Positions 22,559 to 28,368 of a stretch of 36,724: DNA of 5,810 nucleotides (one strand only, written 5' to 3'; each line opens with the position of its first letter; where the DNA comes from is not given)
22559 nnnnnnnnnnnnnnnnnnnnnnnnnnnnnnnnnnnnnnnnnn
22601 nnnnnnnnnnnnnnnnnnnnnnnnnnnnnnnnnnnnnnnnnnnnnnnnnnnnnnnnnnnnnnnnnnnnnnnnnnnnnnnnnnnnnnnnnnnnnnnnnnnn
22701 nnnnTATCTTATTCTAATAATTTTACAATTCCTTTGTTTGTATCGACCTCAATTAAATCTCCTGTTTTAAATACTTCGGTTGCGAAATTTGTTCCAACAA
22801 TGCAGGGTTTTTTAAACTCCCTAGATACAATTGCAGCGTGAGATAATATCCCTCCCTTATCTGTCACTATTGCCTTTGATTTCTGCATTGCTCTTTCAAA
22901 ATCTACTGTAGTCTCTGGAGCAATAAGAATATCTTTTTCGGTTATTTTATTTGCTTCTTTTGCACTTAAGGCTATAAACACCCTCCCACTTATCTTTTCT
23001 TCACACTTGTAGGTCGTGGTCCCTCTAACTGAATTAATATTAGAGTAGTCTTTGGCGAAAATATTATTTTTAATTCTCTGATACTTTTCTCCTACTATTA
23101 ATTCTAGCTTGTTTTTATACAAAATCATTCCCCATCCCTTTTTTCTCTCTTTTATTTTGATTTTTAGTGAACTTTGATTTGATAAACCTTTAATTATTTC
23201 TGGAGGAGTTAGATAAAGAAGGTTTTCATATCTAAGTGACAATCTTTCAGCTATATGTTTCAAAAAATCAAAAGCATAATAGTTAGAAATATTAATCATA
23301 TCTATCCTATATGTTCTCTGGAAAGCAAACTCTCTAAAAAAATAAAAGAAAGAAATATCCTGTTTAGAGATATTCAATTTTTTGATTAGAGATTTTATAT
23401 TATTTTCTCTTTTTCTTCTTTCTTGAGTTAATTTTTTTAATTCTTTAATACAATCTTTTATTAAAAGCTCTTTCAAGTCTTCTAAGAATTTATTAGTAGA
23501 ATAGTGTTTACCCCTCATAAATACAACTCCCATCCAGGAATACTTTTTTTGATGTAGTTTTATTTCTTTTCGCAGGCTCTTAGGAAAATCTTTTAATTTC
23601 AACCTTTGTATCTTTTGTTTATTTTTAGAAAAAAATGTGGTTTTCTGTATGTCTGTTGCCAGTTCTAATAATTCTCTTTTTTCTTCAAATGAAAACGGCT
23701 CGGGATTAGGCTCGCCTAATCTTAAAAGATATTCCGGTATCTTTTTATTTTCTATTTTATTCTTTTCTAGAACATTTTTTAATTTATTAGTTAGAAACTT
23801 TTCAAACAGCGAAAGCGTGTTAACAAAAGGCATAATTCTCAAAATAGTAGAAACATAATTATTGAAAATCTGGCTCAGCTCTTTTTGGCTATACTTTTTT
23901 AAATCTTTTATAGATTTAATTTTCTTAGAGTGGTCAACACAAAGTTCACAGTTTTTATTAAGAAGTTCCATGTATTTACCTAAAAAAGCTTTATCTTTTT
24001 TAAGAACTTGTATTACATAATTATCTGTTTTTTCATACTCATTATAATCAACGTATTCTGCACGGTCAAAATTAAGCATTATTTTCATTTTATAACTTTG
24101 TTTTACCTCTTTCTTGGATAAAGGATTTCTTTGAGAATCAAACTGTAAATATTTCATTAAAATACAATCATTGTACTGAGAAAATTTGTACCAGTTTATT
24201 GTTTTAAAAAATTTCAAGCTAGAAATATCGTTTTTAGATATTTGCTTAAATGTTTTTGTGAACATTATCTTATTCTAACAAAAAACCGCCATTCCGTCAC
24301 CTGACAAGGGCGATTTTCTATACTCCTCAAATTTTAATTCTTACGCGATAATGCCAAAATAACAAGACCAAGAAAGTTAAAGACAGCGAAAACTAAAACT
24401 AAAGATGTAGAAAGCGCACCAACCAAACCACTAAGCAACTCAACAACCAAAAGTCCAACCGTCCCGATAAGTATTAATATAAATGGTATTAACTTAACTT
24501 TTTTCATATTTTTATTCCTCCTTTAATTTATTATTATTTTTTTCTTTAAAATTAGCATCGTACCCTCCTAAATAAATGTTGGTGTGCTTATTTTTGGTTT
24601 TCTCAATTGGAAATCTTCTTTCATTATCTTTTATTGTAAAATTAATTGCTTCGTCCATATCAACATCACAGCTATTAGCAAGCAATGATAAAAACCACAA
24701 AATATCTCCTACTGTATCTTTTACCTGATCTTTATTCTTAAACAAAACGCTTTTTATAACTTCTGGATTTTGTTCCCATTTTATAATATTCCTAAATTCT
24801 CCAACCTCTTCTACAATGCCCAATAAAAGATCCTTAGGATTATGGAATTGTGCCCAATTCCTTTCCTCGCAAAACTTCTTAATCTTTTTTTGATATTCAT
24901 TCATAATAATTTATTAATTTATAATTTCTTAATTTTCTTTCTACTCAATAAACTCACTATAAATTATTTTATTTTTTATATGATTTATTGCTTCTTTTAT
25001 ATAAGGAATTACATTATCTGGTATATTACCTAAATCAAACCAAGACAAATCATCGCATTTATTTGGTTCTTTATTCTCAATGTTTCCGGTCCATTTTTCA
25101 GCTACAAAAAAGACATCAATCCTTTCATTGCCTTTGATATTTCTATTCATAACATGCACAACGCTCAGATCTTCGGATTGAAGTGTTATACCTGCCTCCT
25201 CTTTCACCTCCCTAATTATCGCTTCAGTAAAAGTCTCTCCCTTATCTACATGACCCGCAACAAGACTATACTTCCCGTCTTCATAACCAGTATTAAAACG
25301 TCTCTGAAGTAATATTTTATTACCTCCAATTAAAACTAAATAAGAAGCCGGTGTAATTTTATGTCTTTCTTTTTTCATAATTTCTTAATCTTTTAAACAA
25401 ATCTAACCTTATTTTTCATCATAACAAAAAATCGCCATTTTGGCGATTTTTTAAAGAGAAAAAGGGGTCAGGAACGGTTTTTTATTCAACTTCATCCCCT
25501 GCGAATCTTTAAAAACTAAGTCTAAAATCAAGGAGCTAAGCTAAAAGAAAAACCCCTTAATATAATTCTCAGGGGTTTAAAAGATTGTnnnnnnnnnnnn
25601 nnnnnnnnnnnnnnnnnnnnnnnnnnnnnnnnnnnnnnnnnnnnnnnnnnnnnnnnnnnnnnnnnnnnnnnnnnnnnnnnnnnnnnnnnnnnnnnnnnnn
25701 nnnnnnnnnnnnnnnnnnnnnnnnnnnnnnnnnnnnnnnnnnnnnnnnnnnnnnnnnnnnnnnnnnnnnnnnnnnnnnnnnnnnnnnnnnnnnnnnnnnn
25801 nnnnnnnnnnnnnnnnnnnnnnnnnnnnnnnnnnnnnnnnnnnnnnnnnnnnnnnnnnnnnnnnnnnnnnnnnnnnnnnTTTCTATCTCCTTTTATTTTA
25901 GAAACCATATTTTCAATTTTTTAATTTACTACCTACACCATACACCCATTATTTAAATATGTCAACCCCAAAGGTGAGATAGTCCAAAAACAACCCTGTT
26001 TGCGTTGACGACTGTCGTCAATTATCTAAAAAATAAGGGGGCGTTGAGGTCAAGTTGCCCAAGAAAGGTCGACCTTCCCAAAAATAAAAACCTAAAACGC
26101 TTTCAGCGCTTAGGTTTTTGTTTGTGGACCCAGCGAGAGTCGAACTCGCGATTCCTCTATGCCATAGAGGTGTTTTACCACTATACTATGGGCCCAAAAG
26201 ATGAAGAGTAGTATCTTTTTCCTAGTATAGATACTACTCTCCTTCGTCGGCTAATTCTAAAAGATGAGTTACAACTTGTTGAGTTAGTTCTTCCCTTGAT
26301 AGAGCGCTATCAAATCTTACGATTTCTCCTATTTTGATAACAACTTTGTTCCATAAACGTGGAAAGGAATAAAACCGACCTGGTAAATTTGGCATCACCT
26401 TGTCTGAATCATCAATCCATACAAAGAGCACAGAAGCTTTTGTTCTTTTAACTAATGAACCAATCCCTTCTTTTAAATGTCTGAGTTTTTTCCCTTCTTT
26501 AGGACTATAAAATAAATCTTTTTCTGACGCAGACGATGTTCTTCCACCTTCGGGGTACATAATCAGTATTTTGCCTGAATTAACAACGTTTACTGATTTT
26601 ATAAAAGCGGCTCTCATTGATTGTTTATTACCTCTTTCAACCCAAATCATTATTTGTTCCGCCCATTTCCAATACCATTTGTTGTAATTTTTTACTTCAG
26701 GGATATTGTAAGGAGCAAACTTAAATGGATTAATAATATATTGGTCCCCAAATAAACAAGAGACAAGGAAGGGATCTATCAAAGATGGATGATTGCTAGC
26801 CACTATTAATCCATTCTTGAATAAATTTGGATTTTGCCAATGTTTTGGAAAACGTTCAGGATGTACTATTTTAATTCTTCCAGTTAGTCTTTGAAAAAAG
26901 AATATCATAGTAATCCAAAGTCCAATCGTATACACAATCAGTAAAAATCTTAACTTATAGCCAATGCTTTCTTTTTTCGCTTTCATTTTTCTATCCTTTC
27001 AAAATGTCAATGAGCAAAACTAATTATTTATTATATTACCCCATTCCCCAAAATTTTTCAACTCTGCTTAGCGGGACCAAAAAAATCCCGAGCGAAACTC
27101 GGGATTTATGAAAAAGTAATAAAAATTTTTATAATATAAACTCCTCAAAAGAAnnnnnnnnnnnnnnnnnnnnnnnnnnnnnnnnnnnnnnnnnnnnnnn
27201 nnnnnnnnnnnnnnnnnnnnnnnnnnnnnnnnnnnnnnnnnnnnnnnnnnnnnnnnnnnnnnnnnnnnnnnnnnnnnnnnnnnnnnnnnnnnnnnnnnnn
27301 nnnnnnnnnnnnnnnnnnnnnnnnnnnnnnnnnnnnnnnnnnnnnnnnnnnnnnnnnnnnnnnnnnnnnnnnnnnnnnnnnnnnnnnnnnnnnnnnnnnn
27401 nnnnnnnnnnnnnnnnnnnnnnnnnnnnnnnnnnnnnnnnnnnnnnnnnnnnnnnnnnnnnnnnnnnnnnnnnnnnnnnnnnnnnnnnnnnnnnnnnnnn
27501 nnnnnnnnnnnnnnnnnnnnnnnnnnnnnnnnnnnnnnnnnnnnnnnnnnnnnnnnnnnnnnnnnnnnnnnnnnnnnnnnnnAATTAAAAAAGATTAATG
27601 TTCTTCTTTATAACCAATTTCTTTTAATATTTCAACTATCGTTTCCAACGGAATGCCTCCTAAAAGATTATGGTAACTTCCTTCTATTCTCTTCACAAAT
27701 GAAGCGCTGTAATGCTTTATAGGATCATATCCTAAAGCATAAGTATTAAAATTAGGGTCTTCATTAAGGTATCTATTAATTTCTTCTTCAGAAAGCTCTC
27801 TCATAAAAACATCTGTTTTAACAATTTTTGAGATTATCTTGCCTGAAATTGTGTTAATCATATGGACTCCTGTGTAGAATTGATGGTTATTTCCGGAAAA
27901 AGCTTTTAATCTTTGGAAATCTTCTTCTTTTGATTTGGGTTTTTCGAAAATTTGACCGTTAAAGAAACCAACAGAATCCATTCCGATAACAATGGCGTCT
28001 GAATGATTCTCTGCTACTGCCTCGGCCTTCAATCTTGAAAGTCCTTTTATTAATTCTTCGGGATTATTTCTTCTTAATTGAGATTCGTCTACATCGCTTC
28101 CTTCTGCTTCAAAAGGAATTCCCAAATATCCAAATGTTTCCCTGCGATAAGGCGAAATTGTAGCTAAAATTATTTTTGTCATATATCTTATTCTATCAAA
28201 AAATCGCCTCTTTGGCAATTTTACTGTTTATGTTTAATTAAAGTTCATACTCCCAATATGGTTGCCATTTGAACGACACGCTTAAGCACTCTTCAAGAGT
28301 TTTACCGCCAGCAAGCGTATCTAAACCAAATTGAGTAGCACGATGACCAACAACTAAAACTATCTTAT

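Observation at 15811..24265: Unbundled rifampicin-phosphotransferase/PEP-synthase-like array: one ATP-grasp gene serving five swivelling-His modules with divergent N-domains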

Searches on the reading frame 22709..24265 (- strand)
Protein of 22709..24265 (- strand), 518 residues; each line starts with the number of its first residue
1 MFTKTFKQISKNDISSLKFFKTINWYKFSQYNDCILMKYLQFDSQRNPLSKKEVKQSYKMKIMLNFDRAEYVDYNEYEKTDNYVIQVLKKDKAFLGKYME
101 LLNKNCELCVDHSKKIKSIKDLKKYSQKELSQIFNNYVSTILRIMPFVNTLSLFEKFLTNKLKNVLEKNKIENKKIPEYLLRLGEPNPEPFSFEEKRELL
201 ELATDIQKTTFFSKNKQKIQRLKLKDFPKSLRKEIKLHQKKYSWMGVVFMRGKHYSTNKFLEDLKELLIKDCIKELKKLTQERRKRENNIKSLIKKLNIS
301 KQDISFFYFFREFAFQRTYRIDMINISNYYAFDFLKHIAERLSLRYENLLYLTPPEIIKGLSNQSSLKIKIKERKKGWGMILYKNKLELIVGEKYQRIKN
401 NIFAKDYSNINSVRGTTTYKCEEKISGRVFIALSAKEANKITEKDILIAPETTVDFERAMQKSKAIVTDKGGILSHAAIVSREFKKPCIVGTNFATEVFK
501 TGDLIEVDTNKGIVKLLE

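Call 3: search_protein_families(library=pfam, proteins=[window:22709-24265:-], max_evalue=0.01)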
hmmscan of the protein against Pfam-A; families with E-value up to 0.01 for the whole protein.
window:22709-24265:- (518 aa): 1 family
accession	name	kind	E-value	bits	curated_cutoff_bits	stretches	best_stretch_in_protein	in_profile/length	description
PF00391.29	PEP-utilizers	-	4.8e-22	77.8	23.1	1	442-512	2-72/72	PEP-utilising enzyme, mobile domain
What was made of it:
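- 22709..24265 (-): D: N-domain plus His swivel, 518 aa. It has the most divergent swivel. Its first 14 codons copy those of G. PEP-utilizers E 4.8e-22 (call 3).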

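Call 4: search_protein_families(library=ncbifam, proteins=[window:22709-24265:-], max_evalue=0.01)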
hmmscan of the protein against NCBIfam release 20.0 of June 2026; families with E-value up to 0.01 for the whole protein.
window:22709-24265:- (518 aa): 27 families (the best 25 are shown)
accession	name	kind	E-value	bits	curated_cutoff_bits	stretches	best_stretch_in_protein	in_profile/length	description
NF005057.0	PRK06464.1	equivalog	1.6e-24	86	598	1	422-514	365-460/798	phosphoenolpyruvate synthase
NF006153.0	PRK08296.1-5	subfamily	7.2e-23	80.8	578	1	397-518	486-607/608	hypothetical protein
TIGR01418.1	PEP_synth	equivalog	2.2e-22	79.2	739.75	1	426-514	365-456/784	pyruvate, water dikinase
NF006152.0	PRK08296.1-4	equivalog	7e-19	67.6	723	1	410-516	503-607/609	hypothetical protein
NF006150.0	PRK08296.1-2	subfamily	1.3e-17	63.3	650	1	425-517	513-605/633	hypothetical protein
NF006151.0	PRK08296.1-3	equivalog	2.2e-16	59.5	693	1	425-518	511-604/604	hypothetical protein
NF004978.0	PRK06354.1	subfamily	4.9e-16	58.3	462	1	421-514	489-582/590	pyruvate kinase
NF052632.1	undecylprod_RedH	equivalog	6.6e-16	57.4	1350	1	435-518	796-879/880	undecylprodigiosin ligase RedH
NF052631.1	prodigiosin_PigC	equivalog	4.6e-15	54.6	1300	1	411-516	777-881/883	prodigiosin ligase PigC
NF004520.0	PRK05865.1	equivalog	6e-15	54.2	1509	1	413-518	736-838/854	sugar epimerase family protein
NF006149.0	PRK08296.1-1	equivalog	2.2e-14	52.8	730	1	426-517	476-567/568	hypothetical protein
NF004531.0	PRK05878.1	equivalog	4e-14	52.1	456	1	418-515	357-455/534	pyruvate, phosphate dikinase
NF004878.0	PRK06241.1-3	subfamily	4.9e-14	51.4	945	1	347-518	722-890/891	phosphoenolpyruvate synthase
NF004877.0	PRK06241.1-2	subfamily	7.9e-12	44.3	866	1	423-517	775-868/869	phosphoenolpyruvate synthase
NF004882.0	PRK06241.2-3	equivalog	7.5e-11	40.9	850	1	262-517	566-819/827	phosphoenolpyruvate synthase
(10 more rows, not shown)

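Call 7: search_protein_families(library=padloc, proteins=[window:22709-24265:-], max_evalue=0.01)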
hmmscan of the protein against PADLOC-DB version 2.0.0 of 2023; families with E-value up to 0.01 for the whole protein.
window:22709-24265:- (518 aa): 0 families

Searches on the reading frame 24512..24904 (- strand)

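Call 3: search_protein_families(library=pfam, proteins=[window:24512-24904:-], max_evalue=0.01)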
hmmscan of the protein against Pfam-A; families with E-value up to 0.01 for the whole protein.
window:24512-24904:- (130 aa): 2 families
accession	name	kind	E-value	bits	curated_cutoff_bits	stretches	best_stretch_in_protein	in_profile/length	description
PF12643.12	MazG-like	-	1.9e-07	31.6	27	1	43-106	16-78/85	MazG-like family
PF03819.22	MazG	-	1.3e-06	29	22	1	23-99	3-71/74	MazG nucleotide pyrophosphohydrolase domain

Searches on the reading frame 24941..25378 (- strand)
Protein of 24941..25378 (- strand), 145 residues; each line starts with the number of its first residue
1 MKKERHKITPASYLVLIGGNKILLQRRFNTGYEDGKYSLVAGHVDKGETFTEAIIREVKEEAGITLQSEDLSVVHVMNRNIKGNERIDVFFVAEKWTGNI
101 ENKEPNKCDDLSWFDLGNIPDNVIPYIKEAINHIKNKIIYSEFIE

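Call 3: search_protein_families(library=pfam, proteins=[window:24941-25378:-], max_evalue=0.01)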
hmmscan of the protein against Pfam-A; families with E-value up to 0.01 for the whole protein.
window:24941-25378:- (145 aa): 3 families
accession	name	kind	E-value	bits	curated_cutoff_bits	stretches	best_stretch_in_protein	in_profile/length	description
PF00293.34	NUDIX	-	1.9e-19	70.5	21.1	1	11-121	5-121/134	NUDIX domain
PF14815.12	NUDIX_4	-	2.3e-05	24.6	35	1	13-119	2-98/113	NUDIX domain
PF22327.2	Nudt16-like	-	0.0016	18.8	27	1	22-98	25-98/161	U8 snoRNA-decapping enzyme-like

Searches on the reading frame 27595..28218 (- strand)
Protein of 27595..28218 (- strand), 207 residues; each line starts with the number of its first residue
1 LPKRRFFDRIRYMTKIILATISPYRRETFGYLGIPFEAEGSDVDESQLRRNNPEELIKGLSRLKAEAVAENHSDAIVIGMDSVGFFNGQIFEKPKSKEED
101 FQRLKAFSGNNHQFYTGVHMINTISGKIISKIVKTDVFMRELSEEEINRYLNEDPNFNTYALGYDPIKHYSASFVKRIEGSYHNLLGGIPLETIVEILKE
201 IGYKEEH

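Call 54: search_protein_families(library=pfam, proteins=[window:27595-28218:-], max_evalue=0.001)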
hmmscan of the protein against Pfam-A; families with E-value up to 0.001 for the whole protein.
window:27595-28218:- (207 aa): 1 family
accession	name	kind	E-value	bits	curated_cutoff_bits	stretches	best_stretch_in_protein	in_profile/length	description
PF02545.19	Maf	-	8.3e-41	140.1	27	1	15-200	1-186/187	Maf-like protein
